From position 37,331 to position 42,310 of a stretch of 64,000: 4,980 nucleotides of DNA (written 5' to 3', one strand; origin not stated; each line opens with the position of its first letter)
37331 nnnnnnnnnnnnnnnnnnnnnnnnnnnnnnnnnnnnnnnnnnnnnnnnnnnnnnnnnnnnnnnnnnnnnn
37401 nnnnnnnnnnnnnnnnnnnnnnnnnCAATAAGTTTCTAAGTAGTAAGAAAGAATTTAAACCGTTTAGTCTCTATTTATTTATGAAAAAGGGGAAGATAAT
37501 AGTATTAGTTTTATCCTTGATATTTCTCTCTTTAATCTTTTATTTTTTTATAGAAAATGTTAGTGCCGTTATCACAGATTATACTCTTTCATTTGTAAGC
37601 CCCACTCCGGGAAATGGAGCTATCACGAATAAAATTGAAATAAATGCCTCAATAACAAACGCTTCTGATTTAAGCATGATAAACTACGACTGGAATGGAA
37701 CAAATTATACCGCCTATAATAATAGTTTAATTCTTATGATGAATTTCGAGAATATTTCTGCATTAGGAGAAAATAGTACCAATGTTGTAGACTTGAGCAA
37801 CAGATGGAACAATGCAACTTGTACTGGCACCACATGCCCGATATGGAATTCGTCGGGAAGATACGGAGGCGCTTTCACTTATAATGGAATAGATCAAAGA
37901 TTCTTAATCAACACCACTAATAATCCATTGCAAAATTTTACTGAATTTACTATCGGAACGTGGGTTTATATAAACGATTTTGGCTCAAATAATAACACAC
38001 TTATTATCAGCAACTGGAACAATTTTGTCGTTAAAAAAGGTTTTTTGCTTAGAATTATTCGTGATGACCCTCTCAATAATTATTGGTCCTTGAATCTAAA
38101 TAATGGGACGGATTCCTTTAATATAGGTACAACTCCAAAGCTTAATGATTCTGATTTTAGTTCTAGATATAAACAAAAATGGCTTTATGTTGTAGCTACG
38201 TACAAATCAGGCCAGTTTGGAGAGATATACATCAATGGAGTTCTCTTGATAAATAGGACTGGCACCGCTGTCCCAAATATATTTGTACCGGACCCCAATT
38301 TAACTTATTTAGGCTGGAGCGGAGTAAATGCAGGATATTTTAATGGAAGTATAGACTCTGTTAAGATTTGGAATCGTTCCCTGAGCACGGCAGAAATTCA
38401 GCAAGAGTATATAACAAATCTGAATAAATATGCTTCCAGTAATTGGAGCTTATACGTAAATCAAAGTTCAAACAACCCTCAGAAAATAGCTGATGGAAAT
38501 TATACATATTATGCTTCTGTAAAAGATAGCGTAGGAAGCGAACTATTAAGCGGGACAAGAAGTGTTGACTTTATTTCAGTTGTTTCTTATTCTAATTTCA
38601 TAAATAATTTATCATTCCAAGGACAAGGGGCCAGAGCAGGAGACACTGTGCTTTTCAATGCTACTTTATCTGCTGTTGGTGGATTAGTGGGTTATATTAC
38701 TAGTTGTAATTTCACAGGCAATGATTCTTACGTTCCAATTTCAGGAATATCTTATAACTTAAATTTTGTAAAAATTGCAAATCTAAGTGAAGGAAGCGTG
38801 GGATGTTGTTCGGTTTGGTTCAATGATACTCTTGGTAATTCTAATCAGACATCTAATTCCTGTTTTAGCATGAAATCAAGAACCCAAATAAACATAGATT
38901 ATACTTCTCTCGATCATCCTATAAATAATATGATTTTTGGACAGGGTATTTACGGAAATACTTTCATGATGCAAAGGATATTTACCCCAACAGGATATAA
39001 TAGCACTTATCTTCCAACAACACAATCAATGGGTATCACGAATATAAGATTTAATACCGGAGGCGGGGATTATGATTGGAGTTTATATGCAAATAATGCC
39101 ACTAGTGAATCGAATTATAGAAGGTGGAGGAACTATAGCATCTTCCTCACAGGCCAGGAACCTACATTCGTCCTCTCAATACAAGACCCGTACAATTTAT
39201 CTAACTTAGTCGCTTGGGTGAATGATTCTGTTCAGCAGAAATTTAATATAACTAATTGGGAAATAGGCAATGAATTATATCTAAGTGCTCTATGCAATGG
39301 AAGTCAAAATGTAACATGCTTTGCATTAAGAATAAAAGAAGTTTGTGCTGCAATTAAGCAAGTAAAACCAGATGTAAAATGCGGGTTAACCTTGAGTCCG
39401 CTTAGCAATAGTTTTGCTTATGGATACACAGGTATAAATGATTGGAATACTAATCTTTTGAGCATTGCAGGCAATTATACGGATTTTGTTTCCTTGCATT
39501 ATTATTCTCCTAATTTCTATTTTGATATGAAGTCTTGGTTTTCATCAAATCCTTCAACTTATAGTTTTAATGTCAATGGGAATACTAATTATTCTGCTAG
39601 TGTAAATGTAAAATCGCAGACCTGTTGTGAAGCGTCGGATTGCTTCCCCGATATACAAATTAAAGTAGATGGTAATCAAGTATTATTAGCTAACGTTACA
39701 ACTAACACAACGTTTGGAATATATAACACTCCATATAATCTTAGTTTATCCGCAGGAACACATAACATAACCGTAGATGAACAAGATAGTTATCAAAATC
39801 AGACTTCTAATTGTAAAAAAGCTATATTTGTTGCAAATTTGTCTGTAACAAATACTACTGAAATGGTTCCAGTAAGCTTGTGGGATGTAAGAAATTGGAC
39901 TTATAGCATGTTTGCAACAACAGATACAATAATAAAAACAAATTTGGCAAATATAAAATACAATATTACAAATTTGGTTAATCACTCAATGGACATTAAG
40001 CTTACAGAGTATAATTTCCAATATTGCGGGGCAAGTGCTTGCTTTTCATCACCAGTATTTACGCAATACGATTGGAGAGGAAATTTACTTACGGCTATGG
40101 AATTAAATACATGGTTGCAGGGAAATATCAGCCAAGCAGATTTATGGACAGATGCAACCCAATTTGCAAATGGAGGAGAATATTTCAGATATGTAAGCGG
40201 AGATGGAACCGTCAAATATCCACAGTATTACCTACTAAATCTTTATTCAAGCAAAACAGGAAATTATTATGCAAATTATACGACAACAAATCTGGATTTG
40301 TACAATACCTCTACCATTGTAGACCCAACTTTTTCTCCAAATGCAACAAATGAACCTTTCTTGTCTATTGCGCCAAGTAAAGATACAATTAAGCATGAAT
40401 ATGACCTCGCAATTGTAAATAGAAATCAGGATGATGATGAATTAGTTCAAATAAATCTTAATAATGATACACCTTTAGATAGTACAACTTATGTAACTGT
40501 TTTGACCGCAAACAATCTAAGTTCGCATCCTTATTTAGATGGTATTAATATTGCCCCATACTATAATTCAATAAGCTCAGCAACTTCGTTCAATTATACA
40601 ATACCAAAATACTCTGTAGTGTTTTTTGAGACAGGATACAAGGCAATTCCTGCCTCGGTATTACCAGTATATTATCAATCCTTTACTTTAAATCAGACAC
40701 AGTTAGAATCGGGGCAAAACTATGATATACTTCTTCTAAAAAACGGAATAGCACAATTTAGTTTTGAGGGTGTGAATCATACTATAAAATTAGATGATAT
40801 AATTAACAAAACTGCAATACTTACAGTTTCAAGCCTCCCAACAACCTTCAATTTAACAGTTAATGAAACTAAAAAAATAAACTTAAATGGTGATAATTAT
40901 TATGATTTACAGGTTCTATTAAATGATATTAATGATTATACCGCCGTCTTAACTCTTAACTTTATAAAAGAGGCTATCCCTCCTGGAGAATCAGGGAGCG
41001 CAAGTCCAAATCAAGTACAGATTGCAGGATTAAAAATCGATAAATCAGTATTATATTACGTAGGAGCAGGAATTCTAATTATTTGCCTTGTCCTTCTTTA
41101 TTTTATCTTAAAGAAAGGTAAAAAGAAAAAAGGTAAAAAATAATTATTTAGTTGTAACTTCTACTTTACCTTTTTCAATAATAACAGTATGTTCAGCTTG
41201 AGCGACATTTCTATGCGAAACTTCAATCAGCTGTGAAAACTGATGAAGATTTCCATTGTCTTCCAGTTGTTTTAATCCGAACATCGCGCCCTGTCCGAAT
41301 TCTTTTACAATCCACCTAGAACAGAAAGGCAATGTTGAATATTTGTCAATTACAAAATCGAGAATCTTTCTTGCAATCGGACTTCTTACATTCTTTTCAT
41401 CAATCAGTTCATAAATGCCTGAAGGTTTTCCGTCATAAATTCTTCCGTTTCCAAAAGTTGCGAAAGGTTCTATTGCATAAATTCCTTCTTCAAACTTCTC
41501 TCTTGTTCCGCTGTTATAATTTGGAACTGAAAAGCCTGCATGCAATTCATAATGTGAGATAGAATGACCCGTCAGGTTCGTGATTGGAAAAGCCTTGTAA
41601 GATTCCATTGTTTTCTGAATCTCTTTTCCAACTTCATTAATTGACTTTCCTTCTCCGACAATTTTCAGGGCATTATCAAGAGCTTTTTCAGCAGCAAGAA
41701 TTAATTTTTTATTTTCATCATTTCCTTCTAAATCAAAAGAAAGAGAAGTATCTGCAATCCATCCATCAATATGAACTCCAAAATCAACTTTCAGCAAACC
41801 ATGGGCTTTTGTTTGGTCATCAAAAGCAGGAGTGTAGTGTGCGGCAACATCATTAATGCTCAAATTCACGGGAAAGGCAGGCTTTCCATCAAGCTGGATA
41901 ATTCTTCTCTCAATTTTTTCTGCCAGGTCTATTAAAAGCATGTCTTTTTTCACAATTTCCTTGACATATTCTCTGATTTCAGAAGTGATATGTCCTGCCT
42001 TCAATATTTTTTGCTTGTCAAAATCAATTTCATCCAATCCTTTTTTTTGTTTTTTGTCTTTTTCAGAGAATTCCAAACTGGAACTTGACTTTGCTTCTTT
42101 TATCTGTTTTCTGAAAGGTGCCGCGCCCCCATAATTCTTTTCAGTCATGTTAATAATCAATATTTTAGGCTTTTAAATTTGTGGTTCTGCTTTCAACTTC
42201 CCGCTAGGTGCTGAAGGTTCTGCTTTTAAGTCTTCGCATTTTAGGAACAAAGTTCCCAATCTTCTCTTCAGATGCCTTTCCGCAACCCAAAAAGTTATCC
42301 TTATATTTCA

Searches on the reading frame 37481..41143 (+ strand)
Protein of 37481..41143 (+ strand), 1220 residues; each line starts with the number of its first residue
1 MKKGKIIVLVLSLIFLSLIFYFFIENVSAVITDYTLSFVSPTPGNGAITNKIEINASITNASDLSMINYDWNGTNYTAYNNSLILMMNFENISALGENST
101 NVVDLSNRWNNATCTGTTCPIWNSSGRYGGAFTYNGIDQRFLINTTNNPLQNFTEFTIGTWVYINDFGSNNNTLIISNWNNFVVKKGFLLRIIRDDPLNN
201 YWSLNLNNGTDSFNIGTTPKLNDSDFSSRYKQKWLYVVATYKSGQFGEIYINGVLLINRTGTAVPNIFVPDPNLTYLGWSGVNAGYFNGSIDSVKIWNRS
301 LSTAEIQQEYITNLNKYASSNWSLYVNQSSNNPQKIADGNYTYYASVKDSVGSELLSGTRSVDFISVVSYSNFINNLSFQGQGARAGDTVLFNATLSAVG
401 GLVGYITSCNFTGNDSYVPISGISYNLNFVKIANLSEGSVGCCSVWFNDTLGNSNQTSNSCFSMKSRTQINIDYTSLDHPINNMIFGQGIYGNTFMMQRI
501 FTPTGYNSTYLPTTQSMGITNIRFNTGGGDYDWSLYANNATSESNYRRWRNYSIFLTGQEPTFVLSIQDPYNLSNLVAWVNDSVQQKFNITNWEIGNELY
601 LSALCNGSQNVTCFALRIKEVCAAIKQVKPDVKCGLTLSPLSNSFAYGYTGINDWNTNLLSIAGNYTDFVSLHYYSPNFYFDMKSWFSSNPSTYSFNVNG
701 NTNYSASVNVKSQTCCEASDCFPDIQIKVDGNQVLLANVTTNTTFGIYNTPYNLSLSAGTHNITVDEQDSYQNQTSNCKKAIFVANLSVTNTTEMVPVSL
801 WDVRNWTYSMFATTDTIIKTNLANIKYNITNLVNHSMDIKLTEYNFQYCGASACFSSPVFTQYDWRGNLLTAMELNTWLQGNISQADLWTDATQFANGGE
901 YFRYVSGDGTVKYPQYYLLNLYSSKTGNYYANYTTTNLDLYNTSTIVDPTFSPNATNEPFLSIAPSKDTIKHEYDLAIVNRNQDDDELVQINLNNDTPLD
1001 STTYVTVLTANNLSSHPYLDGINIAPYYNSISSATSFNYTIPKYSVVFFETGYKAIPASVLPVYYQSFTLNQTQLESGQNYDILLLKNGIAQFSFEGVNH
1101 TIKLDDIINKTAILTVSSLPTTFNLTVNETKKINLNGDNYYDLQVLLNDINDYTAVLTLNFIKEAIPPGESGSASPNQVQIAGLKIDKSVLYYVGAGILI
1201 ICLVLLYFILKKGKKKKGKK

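Call 42: search_protein_families(library=pfam, proteins=[window:37481-41143:+], max_evalue=0.00001)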
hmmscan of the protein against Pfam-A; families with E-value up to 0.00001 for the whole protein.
window:37481-41143:+ (1220 aa): 1 family
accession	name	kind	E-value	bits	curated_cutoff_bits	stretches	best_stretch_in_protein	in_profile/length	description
PF13385.13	Laminin_G_3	-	1e-17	65.1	27.6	1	145-307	9-151/151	Concanavalin A-like lectin/glucanases superfamily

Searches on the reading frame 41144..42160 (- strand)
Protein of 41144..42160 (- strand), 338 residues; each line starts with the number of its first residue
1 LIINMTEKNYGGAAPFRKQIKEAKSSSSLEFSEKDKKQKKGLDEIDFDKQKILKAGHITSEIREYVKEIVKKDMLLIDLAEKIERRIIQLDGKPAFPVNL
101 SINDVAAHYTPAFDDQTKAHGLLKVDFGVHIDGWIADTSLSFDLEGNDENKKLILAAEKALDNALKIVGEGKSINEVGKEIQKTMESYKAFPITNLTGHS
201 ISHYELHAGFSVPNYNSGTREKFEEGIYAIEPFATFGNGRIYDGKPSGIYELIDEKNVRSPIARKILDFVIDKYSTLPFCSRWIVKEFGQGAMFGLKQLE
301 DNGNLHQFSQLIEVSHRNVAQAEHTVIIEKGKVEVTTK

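Call 55: search_protein_families(library=pfam, proteins=[window:41144-42160:-], max_evalue=0.0001)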
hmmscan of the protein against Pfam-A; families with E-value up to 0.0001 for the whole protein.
window:41144-42160:- (338 aa): 1 family
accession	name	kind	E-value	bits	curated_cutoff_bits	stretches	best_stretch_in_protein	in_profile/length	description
PF00557.29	Peptidase_M24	-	2.9e-25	89.7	23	1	51-250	2-190/208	Metallopeptidase family M24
